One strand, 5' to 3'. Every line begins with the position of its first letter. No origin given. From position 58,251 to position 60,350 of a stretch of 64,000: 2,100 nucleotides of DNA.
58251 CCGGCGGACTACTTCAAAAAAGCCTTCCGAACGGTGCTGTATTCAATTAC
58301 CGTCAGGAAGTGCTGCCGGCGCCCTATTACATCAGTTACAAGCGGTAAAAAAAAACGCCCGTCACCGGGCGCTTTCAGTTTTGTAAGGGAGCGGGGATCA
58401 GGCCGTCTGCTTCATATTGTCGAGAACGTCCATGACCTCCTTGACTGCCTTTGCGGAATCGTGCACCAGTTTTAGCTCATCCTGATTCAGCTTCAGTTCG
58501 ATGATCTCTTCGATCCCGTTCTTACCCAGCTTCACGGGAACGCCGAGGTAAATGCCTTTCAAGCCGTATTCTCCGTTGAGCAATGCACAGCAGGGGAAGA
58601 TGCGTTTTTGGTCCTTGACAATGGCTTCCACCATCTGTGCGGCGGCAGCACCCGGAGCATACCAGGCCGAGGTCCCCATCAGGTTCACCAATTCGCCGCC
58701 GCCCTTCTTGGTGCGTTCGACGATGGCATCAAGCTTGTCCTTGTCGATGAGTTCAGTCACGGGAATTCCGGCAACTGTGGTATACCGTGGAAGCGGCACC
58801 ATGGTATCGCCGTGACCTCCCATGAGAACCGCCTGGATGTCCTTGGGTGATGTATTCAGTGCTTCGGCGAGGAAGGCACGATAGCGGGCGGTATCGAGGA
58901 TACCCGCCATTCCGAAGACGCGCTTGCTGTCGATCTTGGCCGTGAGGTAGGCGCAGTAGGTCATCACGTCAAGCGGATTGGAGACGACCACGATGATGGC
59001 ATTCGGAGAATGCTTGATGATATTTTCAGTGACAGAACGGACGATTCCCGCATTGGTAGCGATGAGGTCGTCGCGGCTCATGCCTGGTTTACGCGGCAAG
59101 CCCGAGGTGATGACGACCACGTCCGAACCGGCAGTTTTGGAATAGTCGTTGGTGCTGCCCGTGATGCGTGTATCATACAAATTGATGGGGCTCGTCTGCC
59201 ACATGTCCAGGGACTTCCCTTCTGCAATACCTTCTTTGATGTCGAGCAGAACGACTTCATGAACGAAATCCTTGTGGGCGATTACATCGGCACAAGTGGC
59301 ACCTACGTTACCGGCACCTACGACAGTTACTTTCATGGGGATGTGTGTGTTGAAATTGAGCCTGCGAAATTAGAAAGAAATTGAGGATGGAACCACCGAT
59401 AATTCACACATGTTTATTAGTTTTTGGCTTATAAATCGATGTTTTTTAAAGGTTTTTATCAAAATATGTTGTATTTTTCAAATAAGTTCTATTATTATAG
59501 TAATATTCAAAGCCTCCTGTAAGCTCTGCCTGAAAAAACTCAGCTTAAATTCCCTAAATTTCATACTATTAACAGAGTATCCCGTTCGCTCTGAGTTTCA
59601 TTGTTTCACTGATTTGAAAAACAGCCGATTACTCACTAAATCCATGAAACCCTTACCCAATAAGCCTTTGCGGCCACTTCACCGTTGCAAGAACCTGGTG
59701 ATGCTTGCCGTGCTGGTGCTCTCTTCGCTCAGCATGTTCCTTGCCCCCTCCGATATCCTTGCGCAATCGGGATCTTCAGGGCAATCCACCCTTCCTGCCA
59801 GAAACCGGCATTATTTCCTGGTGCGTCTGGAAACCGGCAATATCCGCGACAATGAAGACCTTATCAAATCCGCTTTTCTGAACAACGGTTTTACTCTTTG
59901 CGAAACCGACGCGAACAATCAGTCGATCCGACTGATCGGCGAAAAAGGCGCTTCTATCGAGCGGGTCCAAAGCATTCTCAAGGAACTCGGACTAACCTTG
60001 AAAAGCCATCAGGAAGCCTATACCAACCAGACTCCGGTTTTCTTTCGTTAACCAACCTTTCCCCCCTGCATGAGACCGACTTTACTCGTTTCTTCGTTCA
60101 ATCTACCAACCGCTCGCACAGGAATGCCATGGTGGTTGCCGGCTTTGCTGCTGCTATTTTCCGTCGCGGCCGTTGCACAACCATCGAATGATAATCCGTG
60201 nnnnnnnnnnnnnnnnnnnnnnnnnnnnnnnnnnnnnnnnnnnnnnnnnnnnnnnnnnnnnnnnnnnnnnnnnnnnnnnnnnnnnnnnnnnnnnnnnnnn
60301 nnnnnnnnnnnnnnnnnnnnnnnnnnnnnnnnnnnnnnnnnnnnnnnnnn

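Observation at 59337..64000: AT-rich island plus small secreted protein plus giant SprB-repeat adhesin with three N-terminal PPC-like domains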

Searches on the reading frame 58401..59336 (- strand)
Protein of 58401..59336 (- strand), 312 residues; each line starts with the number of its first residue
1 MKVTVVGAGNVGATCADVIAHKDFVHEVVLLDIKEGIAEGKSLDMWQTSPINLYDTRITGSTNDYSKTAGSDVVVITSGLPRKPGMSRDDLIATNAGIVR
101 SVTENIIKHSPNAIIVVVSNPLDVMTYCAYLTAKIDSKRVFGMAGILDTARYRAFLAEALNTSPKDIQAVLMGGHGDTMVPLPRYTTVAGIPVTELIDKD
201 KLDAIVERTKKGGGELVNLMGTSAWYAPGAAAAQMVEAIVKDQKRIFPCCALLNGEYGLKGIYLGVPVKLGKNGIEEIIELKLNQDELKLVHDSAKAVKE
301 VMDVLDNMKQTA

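Call 12: find_encoding_contigs(protein=window:58401-59336:-, flank=10000, max_places=6)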
Protein window:58401-59336:- (312 aa): 4 contigs read that carry it; 4 places shown.
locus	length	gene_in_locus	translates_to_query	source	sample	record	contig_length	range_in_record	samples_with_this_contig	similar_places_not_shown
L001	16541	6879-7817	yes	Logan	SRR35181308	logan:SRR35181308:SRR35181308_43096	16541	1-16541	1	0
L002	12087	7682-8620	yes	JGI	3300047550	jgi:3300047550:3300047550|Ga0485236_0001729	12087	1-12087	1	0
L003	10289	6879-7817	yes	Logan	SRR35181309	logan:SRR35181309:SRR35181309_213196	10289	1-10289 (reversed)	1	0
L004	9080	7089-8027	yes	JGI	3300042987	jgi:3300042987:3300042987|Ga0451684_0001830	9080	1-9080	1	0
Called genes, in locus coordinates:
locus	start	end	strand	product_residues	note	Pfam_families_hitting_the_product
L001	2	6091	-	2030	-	?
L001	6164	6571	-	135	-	-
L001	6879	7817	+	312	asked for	PF00056:Ldh_1_N, PF03721:UDPG_MGDP_dh_N (weak), PF02866:Ldh_1_C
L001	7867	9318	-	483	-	-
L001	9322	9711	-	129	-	-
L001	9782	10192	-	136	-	-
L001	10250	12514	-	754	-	PF13620:CarboxypepD_reg, PF13715:CarbopepD_reg_2, PF07715:Plug, PF00593:TonB_dep_Rec_b-barrel, PF14905:OMP_b-brl_3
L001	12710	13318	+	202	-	PF00849:PseudoU_synth_2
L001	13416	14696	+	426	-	PF05572:Peptidase_M43, PF18962:Por_Secre_tail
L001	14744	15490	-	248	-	PF02621:VitK2_biosynth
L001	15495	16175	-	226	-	PF02463:SMC_N (weak), PF00005:ABC_tran, PF13304:AAA_21 (faint)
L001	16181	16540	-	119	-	?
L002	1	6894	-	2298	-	?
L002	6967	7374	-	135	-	-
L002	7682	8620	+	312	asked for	PF00056:Ldh_1_N, PF03721:UDPG_MGDP_dh_N (weak), PF02866:Ldh_1_C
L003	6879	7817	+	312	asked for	PF00056:Ldh_1_N, PF03721:UDPG_MGDP_dh_N (weak), PF02866:Ldh_1_C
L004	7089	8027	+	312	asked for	PF00056:Ldh_1_N, PF03721:UDPG_MGDP_dh_N (weak), PF02866:Ldh_1_C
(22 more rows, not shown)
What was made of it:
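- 58398..59336 (-): Malate dehydrogenase gene (312 aa), the divergent neighbour that bounds the spacer. Ldh_1_N/Ldh_1_C in the precomputed Pfam list of call 12.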

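Call 83: list_cluster_members(proteins=[P0121, window:58401-59336:-, window:3800-5341:+])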
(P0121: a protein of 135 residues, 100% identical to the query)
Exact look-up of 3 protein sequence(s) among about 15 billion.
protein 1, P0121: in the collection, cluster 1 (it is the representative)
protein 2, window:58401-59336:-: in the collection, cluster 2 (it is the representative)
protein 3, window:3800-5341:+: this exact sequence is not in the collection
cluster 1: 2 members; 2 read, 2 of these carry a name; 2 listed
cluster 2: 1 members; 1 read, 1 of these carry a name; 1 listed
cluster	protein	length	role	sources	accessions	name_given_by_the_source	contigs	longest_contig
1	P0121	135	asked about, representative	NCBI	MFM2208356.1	MAG: hypothetical protein RL213_2331 [Bacteroidota bacterium]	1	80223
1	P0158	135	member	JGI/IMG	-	hypothetical protein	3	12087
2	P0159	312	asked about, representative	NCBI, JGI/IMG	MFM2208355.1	MAG: malate dehydrogenase [Bacteroidota bacterium] | malate dehydrogenase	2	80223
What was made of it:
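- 58398..59336 (-): NCBI name 'malate dehydrogenase', MFM2208355.1 (call 83).
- Checked: NCBI annotates it identically as MFM2208356.1 (call 83).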

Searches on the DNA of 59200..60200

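Call 63: search_rna_families(source=window, start=59200, end=60200, threshold=evalue, max_evalue=1)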
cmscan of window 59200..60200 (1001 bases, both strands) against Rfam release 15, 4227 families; matches with E-value up to 1: 1.
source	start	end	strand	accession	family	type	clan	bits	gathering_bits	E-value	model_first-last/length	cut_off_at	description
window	59474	59537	-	RF02350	psRNA6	Gene; sRNA;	-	13.7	60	0.28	1-333/333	no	Nitrosomonas sRNA psRNA6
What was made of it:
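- Tried and rejected: Rfam finds no RNA family in the spacer or leader (call 63).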
